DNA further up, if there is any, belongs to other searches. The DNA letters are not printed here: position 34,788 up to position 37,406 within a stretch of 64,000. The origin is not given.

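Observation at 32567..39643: NuoE/NuoF/NuoG-like genes fused in one operon with NfnA/NfnB-like genes: candidate flavin-based electron-bifurcating transhydrogenase or oxidoreductase (Bfu/Stn-like)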

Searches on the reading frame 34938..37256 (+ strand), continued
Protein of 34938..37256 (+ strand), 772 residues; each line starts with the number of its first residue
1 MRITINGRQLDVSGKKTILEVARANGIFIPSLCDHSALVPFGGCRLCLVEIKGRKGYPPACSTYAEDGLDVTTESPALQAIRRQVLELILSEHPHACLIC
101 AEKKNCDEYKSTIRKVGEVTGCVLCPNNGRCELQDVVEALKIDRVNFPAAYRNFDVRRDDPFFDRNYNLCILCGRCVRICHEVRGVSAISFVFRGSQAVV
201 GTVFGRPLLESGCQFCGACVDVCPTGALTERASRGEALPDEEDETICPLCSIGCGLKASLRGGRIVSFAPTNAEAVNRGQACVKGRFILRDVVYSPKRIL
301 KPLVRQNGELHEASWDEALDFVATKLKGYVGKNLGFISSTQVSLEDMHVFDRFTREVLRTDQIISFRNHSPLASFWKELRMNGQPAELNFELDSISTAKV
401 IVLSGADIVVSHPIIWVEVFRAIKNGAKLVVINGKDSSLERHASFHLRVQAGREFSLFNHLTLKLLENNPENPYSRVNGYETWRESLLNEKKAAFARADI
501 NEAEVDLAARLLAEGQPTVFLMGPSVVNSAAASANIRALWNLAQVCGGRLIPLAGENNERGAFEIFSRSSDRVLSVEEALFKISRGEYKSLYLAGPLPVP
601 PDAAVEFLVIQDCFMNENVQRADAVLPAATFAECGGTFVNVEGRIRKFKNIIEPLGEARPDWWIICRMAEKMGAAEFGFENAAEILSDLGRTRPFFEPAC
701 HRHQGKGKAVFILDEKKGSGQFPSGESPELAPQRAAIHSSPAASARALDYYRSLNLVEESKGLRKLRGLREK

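Call 8: find_homologous_proteins(query=window:34938-37256:+)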
Query window:34938-37256:+ (772 aa): 6863 proteins with E <= 0.001 among 8000 candidates; the best 120 are listed.
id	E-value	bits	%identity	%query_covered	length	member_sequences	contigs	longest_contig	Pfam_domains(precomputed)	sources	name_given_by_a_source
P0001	0.0e+0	1773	100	100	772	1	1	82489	PF14697.12,PF13510.12,PF10588.15,PF00384.28,PF00111.33,PF00037.33,PF12838.13,PF22117.3,PF04879.22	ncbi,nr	ncbi:MAG: molybdopterin-dependent oxidoreductase [Clostridiales bacterium]|nr:molybdopterin-dependen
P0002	0.0e+0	1527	85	100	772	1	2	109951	PF14697.12,PF13510.12,PF10588.15,PF00384.28,PF12837.13,PF00037.33,PF12838.13,PF22117.3,PF04879.22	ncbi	-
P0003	0.0e+0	1509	84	100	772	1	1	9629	PF13510.12,PF10588.15,PF00384.28,PF00037.33,PF12838.13,PF22117.3,PF04879.22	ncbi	-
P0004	0.0e+0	1470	83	100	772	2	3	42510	PF13510.12,PF10588.15,PF00384.28,PF00037.33,PF12838.13,PF22117.3,PF04879.22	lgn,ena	-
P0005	0.0e+0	1402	78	100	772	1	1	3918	PF13510.12,PF10588.15,PF00384.28,PF00037.33,PF12838.13,PF22117.3,PF04879.22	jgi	jgi:formate dehydrogenase alpha subunit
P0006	0.0e+0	1081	60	100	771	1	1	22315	PF14697.12,PF13510.12,PF10588.15,PF00384.28,PF00111.33,PF00037.33,PF12838.13,PF22117.3,PF04879.22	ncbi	-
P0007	0.0e+0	1076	60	99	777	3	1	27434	PF14697.12,PF13510.12,PF10588.15,PF00384.28,PF00037.33,PF12838.13,PF22117.3,PF04879.22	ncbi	-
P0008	0.0e+0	1075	60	99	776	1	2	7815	PF13510.12,PF10588.15,PF00384.28,PF00037.33,PF12838.13,PF22117.3,PF04879.22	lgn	-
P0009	0.0e+0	1070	61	99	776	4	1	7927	PF14697.12,PF13510.12,PF10588.15,PF00384.28,PF00037.33,PF12838.13,PF22117.3,PF04879.22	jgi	-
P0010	0.0e+0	1068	60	99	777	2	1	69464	PF13510.12,PF10588.15,PF00384.28,PF00037.33,PF12838.13,PF22117.3,PF04879.22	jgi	jgi:predicted molibdopterin-dependent oxidoreductase YjgC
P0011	0.0e+0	1046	60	99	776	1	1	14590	PF14697.12,PF13510.12,PF10588.15,PF00384.28,PF00037.33,PF12838.13,PF22117.3,PF13187.12,PF04879.22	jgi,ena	-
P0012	0.0e+0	1041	58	100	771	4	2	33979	PF14697.12,PF13510.12,PF10588.15,PF00384.28,PF00111.33,PF00037.33,PF12838.13,PF22117.3,PF04879.22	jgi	-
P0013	0.0e+0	1036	59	99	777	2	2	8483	PF13510.12,PF10588.15,PF00384.28,PF00037.33,PF12838.13,PF22117.3,PF04879.22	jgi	jgi:formate dehydrogenase alpha subunit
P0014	0.0e+0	1015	57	100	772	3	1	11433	PF13510.12,PF10588.15,PF00384.28,PF00037.33,PF12838.13,PF22117.3,PF04879.22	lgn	-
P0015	2.6e-298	1010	57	100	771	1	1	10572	PF14697.12,PF13510.12,PF10588.15,PF00384.28,PF00111.33,PF00037.33,PF12838.13,PF22117.3,PF04879.22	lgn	-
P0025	1.1e-278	945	55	100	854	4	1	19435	PF13510.12,PF10588.15,PF00384.28,PF00037.33,PF01568.28,PF12838.13,PF22117.3,PF04879.22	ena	-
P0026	1.3e-276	938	54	100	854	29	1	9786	PF13510.12,PF10588.15,PF00384.28,PF00037.33,PF01568.28,PF12838.13,PF22117.3,PF04879.22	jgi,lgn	-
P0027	1.4e-276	938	55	100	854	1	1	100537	PF13510.12,PF10588.15,PF00384.28,PF00037.33,PF01568.28,PF12838.13,PF22117.3,PF04879.22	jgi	jgi:predicted molibdopterin-dependent oxidoreductase YjgC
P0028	4.6e-276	936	54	100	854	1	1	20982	PF13510.12,PF10588.15,PF00384.28,PF00037.33,PF01568.28,PF12838.13,PF22117.3,PF04879.22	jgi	jgi:predicted molibdopterin-dependent oxidoreductase YjgC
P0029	8.7e-276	935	54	100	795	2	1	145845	PF13510.12,PF10588.15,PF00384.28,PF00037.33,PF12838.13,PF22117.3,PF04879.22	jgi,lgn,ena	-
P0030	1.4e-275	935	53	100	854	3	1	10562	PF13510.12,PF10588.15,PF00384.28,PF00037.33,PF01568.28,PF12838.13,PF22117.3,PF04879.22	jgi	-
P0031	3.4e-274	930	54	100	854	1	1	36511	PF13510.12,PF10588.15,PF00384.28,PF00037.33,PF01568.28,PF12838.13,PF22117.3,PF04879.22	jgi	jgi:predicted molibdopterin-dependent oxidoreductase YjgC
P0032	8.4e-274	929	54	100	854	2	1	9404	PF13510.12,PF10588.15,PF00384.28,PF00111.33,PF00037.33,PF01568.28,PF12838.13,PF22117.3,PF04879.22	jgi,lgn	-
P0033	6.5e-273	926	54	100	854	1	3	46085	PF13510.12,PF10588.15,PF00384.28,PF00037.33,PF01568.28,PF12838.13,PF22117.3,PF04879.22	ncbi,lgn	-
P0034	2.0e-272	924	53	99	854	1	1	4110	PF13510.12,PF10588.15,PF00384.28,PF00037.33,PF01568.28,PF12838.13,PF22117.3,PF04879.22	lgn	-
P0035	2.1e-272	924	54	100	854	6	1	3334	PF13510.12,PF10588.15,PF00384.28,PF00037.33,PF01568.28,PF12838.13,PF22117.3,PF04879.22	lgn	-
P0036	3.4e-272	923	53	100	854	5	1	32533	PF13510.12,PF10588.15,PF00384.28,PF00037.33,PF01568.28,PF12838.13,PF22117.3,PF13237.12,PF04879.22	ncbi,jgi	-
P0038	6.2e-272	923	53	100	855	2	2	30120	PF13510.12,PF10588.15,PF00384.28,PF00037.33,PF01568.28,PF12838.13,PF22117.3,PF04879.22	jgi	jgi:predicted molibdopterin-dependent oxidoreductase YjgC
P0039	8.0e-272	922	54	100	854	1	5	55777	PF13510.12,PF10588.15,PF00384.28,PF00037.33,PF01568.28,PF12838.13,PF22117.3,PF04879.22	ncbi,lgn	-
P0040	2.3e-271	921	53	100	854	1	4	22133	PF13510.12,PF10588.15,PF00384.28,PF00037.33,PF01568.28,PF12838.13,PF22117.3,PF04879.22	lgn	-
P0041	2.4e-271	921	52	100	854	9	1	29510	PF13510.12,PF10588.15,PF00384.28,PF00037.33,PF01568.28,PF12838.13,PF22117.3,PF04879.22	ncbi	-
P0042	3.5e-271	920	53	100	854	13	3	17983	PF13510.12,PF10588.15,PF00384.28,PF00111.33,PF00037.33,PF01568.28,PF12838.13,PF22117.3,PF04879.22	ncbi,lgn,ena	ncbi:MAG: molybdopterin-dependent oxidoreductase [Candidatus Aminicenantaceae bacterium]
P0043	4.9e-271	920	54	100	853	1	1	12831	PF13510.12,PF10588.15,PF00384.28,PF00037.33,PF01568.28,PF12838.13,PF22117.3,PF04879.22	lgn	-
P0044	5.6e-271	919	53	100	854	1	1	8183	PF13510.12,PF10588.15,PF00384.28,PF00037.33,PF01568.28,PF12838.13,PF22117.3,PF04879.22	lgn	-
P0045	6.0e-271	919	54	100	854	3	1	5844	PF13510.12,PF10588.15,PF00384.28,PF00037.33,PF01568.28,PF12838.13,PF22117.3,PF13187.12,PF04879.22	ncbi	-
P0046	9.1e-271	919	53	100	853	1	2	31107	PF13510.12,PF10588.15,PF00384.28,PF12837.13,PF00037.33,PF01568.28,PF12838.13,PF22117.3,PF13187.12,PF04879.22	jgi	jgi:formate dehydrogenase alpha subunit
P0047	1.1e-270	918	53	100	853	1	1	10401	PF13510.12,PF10588.15,PF00384.28,PF00037.33,PF01568.28,PF12838.13,PF22117.3,PF04879.22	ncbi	-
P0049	2.4e-270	917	53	100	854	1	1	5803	PF13510.12,PF10588.15,PF00384.28,PF00111.33,PF00037.33,PF01568.28,PF12838.13,PF22117.3,PF04879.22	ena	-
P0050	2.5e-270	917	53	100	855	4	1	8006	PF13510.12,PF10588.15,PF00384.28,PF00111.33,PF12837.13,PF00037.33,PF01568.28,PF12838.13,PF22117.3,PF04879.22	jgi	-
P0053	5.6e-270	916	53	100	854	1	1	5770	PF13510.12,PF10588.15,PF00384.28,PF00037.33,PF01568.28,PF12838.13,PF22117.3,PF04879.22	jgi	jgi:formate dehydrogenase alpha subunit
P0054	7.8e-270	916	54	100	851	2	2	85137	PF13510.12,PF10588.15,PF00384.28,PF00111.33,PF00037.33,PF01568.28,PF12838.13,PF22117.3,PF04879.22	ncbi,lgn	-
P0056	1.1e-269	915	53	100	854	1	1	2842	PF13510.12,PF10588.15,PF00384.28,PF00037.33,PF01568.28,PF12838.13,PF22117.3,PF04879.22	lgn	-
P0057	1.3e-269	915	53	100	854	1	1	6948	PF14697.12,PF13510.12,PF10588.15,PF00384.28,PF00037.33,PF01568.28,PF12838.13,PF22117.3,PF04879.22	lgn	-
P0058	1.4e-269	915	53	100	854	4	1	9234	PF13510.12,PF10588.15,PF00384.28,PF00037.33,PF01568.28,PF12838.13,PF22117.3,PF04879.22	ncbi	-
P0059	1.6e-269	915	53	100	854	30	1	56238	PF13510.12,PF10588.15,PF00384.28,PF12837.13,PF00037.33,PF01568.28,PF12838.13,PF22117.3,PF04879.22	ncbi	-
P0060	2.6e-269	914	52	100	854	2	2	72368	PF13510.12,PF10588.15,PF00384.28,PF00037.33,PF01568.28,PF12838.13,PF22117.3,PF04879.22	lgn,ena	-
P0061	5.3e-269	913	53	100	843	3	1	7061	PF13510.12,PF10588.15,PF00384.28,PF12837.13,PF00037.33,PF01568.28,PF12838.13,PF22117.3,PF13183.12,PF04879.22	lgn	-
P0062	5.6e-269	913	52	100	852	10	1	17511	PF13510.12,PF10588.15,PF00384.28,PF00037.33,PF01568.28,PF12838.13,PF22117.3,PF04879.22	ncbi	-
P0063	1.2e-268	912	52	100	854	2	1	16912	PF13510.12,PF10588.15,PF00384.28,PF00037.33,PF01568.28,PF12838.13,PF22117.3,PF04879.22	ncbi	-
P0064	1.2e-268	912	53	100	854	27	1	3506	PF13510.12,PF10588.15,PF00384.28,PF00037.33,PF01568.28,PF12838.13,PF22117.3,PF04879.22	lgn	-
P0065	2.3e-268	911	53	100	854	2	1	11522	PF13510.12,PF10588.15,PF00384.28,PF00037.33,PF01568.28,PF12838.13,PF22117.3,PF04879.22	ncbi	-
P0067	6.9e-268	909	53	100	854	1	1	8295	PF13510.12,PF10588.15,PF00384.28,PF00111.33,PF00037.33,PF01568.28,PF12838.13,PF22117.3,PF04879.22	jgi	-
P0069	1.3e-267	908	53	100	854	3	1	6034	PF13510.12,PF10588.15,PF00384.28,PF00037.33,PF01568.28,PF12838.13,PF22117.3,PF04879.22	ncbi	-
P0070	1.6e-267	908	52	100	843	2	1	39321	PF13510.12,PF10588.15,PF00384.28,PF00037.33,PF01568.28,PF12838.13,PF22117.3,PF04879.22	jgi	jgi:formate dehydrogenase alpha subunit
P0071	2.4e-267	907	53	100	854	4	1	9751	PF13510.12,PF10588.15,PF00384.28,PF00111.33,PF00037.33,PF01568.28,PF12838.13,PF22117.3,PF04879.22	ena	-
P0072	3.5e-267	907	52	100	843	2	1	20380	PF13510.12,PF10588.15,PF00384.28,PF12837.13,PF00037.33,PF01568.28,PF12838.13,PF22117.3,PF13187.12,PF04879.22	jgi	-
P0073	4.1e-267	907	52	100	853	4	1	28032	PF13510.12,PF10588.15,PF00384.28,PF12837.13,PF00037.33,PF01568.28,PF12838.13,PF22117.3,PF04879.22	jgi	-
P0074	8.6e-267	906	53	100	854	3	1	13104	PF13510.12,PF10588.15,PF00384.28,PF00037.33,PF01568.28,PF12838.13,PF22117.3,PF04879.22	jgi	jgi:formate dehydrogenase alpha subunit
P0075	1.4e-266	905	52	100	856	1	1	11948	PF13510.12,PF10588.15,PF00384.28,PF12837.13,PF00037.33,PF01568.28,PF12838.13,PF22117.3,PF13187.12,PF04879.22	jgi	jgi:predicted molibdopterin-dependent oxidoreductase YjgC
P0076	1.9e-266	904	53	100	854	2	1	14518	PF13510.12,PF10588.15,PF00384.28,PF00037.33,PF01568.28,PF12838.13,PF22117.3,PF04879.22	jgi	jgi:formate dehydrogenase alpha subunit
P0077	3.1e-266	904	53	100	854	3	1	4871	PF13510.12,PF10588.15,PF00384.28,PF00111.33,PF00037.33,PF01568.28,PF12838.13,PF22117.3,PF04879.22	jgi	-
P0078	3.2e-266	904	53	100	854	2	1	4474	PF13510.12,PF10588.15,PF00384.28,PF00037.33,PF01568.28,PF12838.13,PF22117.3,PF04879.22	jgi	jgi:formate dehydrogenase alpha subunit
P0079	5.1e-266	903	51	100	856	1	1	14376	PF13510.12,PF10588.15,PF00384.28,PF00037.33,PF01568.28,PF12838.13,PF22117.3,PF13187.12,PF04879.22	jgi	jgi:formate dehydrogenase alpha subunit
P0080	1.9e-265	901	53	100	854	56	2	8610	PF13510.12,PF10588.15,PF00384.28,PF00111.33,PF00037.33,PF01568.28,PF12838.13,PF22117.3,PF04879.22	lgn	-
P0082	2.6e-265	901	52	100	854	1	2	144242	PF13510.12,PF10588.15,PF00384.28,PF00111.33,PF12837.13,PF00037.33,PF01568.28,PF12838.13,PF22117.3,PF04879.22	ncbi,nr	ncbi:MAG: molybdopterin-dependent oxidoreductase [Candidatus Aminicenantes bacterium]|nr:molybdopter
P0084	3.7e-265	900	52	100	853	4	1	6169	PF13510.12,PF10588.15,PF00384.28,PF00037.33,PF01568.28,PF12838.13,PF22117.3,PF04879.22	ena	-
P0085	4.9e-265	900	53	100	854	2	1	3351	PF13510.12,PF10588.15,PF00384.28,PF00111.33,PF00037.33,PF01568.28,PF12838.13,PF22117.3,PF04879.22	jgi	jgi:formate dehydrogenase alpha subunit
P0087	1.2e-264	898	53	100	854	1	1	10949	PF14697.12,PF13510.12,PF10588.15,PF00384.28,PF00111.33,PF00037.33,PF01568.28,PF12838.13,PF22117.3,PF04879.22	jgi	-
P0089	1.4e-264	898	52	100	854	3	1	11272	PF13510.12,PF10588.15,PF00384.28,PF00037.33,PF01568.28,PF12838.13,PF22117.3,PF04879.22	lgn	-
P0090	1.6e-264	898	52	100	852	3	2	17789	PF13510.12,PF10588.15,PF00384.28,PF00037.33,PF01568.28,PF12838.13,PF22117.3,PF13183.12,PF13187.12,PF04879.22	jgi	jgi:formate dehydrogenase alpha subunit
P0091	1.6e-264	898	52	100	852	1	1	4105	PF13510.12,PF10588.15,PF00384.28,PF00037.33,PF01568.28,PF12838.13,PF22117.3,PF13183.12,PF04879.22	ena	-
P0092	1.6e-264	898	52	100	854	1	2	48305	PF13510.12,PF10588.15,PF00384.28,PF00111.33,PF00037.33,PF01568.28,PF12838.13,PF22117.3,PF04879.22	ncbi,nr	ncbi:MAG: molybdopterin-dependent oxidoreductase [Candidatus Aminicenantes bacterium]|nr:molybdopter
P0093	4.0e-264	897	53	100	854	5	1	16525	PF13510.12,PF10588.15,PF00384.28,PF00111.33,PF00037.33,PF01568.28,PF12838.13,PF22117.3,PF04879.22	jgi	jgi:formate dehydrogenase alpha subunit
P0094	6.6e-264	896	52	100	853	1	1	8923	PF13510.12,PF10588.15,PF00384.28,PF12837.13,PF00037.33,PF01568.28,PF12838.13,PF22117.3,PF13187.12,PF04879.22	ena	-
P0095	1.1e-263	895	51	100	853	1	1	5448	PF13510.12,PF10588.15,PF00384.28,PF00037.33,PF01568.28,PF12838.13,PF22117.3,PF04879.22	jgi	jgi:predicted molibdopterin-dependent oxidoreductase YjgC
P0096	1.1e-263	895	52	100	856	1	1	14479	PF13510.12,PF10588.15,PF00384.28,PF00037.33,PF01568.28,PF12838.13,PF22117.3,PF13237.12,PF04879.22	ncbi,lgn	ncbi:MAG: molybdopterin-dependent oxidoreductase [Candidatus Aminicenantes bacterium]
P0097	1.3e-263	895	52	100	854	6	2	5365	PF13510.12,PF10588.15,PF00384.28,PF00111.33,PF12837.13,PF00037.33,PF01568.28,PF12838.13,PF22117.3,PF04879.22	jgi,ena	-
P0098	2.0e-263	894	52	100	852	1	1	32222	PF13510.12,PF10588.15,PF00384.28,PF00037.33,PF01568.28,PF12838.13,PF22117.3,PF04879.22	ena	-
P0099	2.7e-263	894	52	100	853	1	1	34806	PF13510.12,PF10588.15,PF00384.28,PF12837.13,PF00037.33,PF01568.28,PF12838.13,PF22117.3,PF13187.12,PF04879.22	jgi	-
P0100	5.7e-263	893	51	99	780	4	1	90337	PF13510.12,PF10588.15,PF00384.28,PF00037.33,PF12838.13,PF22117.3,PF13187.12,PF04879.22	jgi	jgi:formate dehydrogenase (NADP+) alpha subunit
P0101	5.8e-263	893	52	100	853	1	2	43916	PF13510.12,PF10588.15,PF00384.28,PF12837.13,PF00037.33,PF01568.28,PF12838.13,PF22117.3,PF13187.12,PF04879.22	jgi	jgi:formate dehydrogenase alpha subunit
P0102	6.2e-263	893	52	100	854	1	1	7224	PF13510.12,PF10588.15,PF00384.28,PF00037.33,PF01568.28,PF12838.13,PF22117.3,PF04879.22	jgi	-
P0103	6.5e-263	893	51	100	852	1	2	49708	PF13510.12,PF10588.15,PF00384.28,PF00037.33,PF01568.28,PF12838.13,PF22117.3,PF04879.22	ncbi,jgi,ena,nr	ncbi:MAG: molybdopterin-dependent oxidoreductase [Candidatus Aminicenantes bacterium]|nr:molybdopter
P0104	7.0e-263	893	51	100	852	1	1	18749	PF13510.12,PF10588.15,PF00384.28,PF00037.33,PF01568.28,PF12838.13,PF22117.3,PF04879.22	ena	-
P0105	2.6e-262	891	51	100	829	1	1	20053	PF13510.12,PF10588.15,PF00384.28,PF00111.33,PF00037.33,PF01568.28,PF12838.13,PF22117.3,PF04879.22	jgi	-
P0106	2.7e-262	891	51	100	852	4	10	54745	PF13510.12,PF10588.15,PF00384.28,PF00037.33,PF01568.28,PF12838.13,PF22117.3,PF04879.22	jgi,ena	-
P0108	6.1e-262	890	52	100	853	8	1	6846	PF13510.12,PF10588.15,PF00384.28,PF12837.13,PF00037.33,PF01568.28,PF12838.13,PF22117.3,PF04879.22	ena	-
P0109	6.9e-262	889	52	100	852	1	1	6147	PF13510.12,PF10588.15,PF00384.28,PF00037.33,PF01568.28,PF12838.13,PF22117.3,PF04879.22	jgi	-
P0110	9.3e-262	889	52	100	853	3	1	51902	PF13510.12,PF10588.15,PF00384.28,PF12837.13,PF00037.33,PF01568.28,PF12838.13,PF22117.3,PF04879.22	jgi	jgi:formate dehydrogenase alpha subunit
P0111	9.4e-262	889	51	99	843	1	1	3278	PF13510.12,PF10588.15,PF00384.28,PF12837.13,PF00037.33,PF01568.28,PF12838.13,PF22117.3,PF13187.12,PF04879.22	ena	-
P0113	2.0e-261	888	52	100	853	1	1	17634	PF13510.12,PF10588.15,PF00384.28,PF00037.33,PF01568.28,PF12838.13,PF22117.3,PF04879.22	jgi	jgi:formate dehydrogenase alpha subunit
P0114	2.3e-261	888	50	100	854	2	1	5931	PF13510.12,PF10588.15,PF00384.28,PF00037.33,PF01568.28,PF12838.13,PF22117.3,PF04879.22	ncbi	-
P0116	3.8e-261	887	51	100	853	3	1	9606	PF13510.12,PF10588.15,PF00384.28,PF00037.33,PF01568.28,PF12838.13,PF22117.3,PF04879.22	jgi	jgi:formate dehydrogenase alpha subunit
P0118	1.0e-260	885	52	99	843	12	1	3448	PF13510.12,PF10588.15,PF00384.28,PF12837.13,PF00037.33,PF01568.28,PF12838.13,PF22117.3,PF13183.12,PF04879.22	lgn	-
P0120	1.4e-260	885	51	99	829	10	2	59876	PF13510.12,PF10588.15,PF00384.28,PF00111.33,PF12837.13,PF00037.33,PF01568.28,PF12838.13,PF22117.3,PF04879.22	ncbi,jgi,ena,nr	ncbi:MAG: molybdopterin-dependent oxidoreductase [Candidatus Aminicenantes bacterium]|nr:molybdopter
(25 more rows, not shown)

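Call 18: find_encoding_contigs(protein=P0082, flank=8000, max_places=2)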
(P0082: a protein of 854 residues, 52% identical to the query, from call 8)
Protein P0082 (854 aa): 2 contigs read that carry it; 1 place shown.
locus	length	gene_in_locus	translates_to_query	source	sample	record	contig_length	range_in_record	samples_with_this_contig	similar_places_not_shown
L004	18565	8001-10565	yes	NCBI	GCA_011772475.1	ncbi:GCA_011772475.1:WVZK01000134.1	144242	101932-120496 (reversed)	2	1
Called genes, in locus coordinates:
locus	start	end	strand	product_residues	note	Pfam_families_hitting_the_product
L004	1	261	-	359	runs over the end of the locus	PF10509:GalKase_gal_bdg, PF00288:GHMP_kinases_N, PF08544:GHMP_kinases_C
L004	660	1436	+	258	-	PF23023:Anti-Pycsar_Apyc1, PF00753:Lactamase_B, PF12706:Lactamase_B_2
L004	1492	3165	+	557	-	PF07969:Amidohydro_3, PF01979:Amidohydro_1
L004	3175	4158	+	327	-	PF01699:Na_Ca_ex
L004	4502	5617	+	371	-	PF05222:AlaDh_PNT_N, PF02826:2-Hacid_dh_C (faint), PF01262:AlaDh_PNT_C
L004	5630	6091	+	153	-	PF01257:2Fe-2S_thioredx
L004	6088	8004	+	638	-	PF01257:2Fe-2S_thioredx (weak), PF01512:Complex1_51K, PF10531:SLBB (weak), PF10589:NADH_4Fe-4S, PF12838:Fer4_7, PF13187:Fer4_9, PF13237:Fer4_10, PF14697:Fer4_21, +4 more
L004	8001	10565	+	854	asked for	PF00111:Fer2, PF13510:Fer2_4, PF10588:NADH-G_4Fe-4S_3, PF22117:Fer4_Nqo3, PF12838:Fer4_7, PF04879:Molybdop_Fe4S4, PF00384:Molybdopterin, PF01568:Molydop_binding, +2 more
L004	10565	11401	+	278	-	PF10418:DHODB_Fe-S_bind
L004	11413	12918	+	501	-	PF14691:Fer4_20, PF01262:AlaDh_PNT_C (faint), PF01946:Thi4 (faint), PF13738:Pyr_redox_3 (faint), PF01266:DAO (faint), PF07992:Pyr_redox_2, PF13450:NAD_binding_8 (weak), PF00070:Pyr_redox (weak)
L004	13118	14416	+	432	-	PF00455:DeoRC (faint), PF02550:AcetylCoA_hydro, PF13336:AcetylCoA_hyd_C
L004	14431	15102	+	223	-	PF01351:RNase_HII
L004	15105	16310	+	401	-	PF01411:tRNA-synt_2c, PF07973:tRNA_SAD, PF02272:DHHA1 (weak)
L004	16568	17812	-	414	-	PF12704:MacB_PCD, PF02687:FtsX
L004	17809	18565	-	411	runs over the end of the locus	PF12704:MacB_PCD, PF02687:FtsX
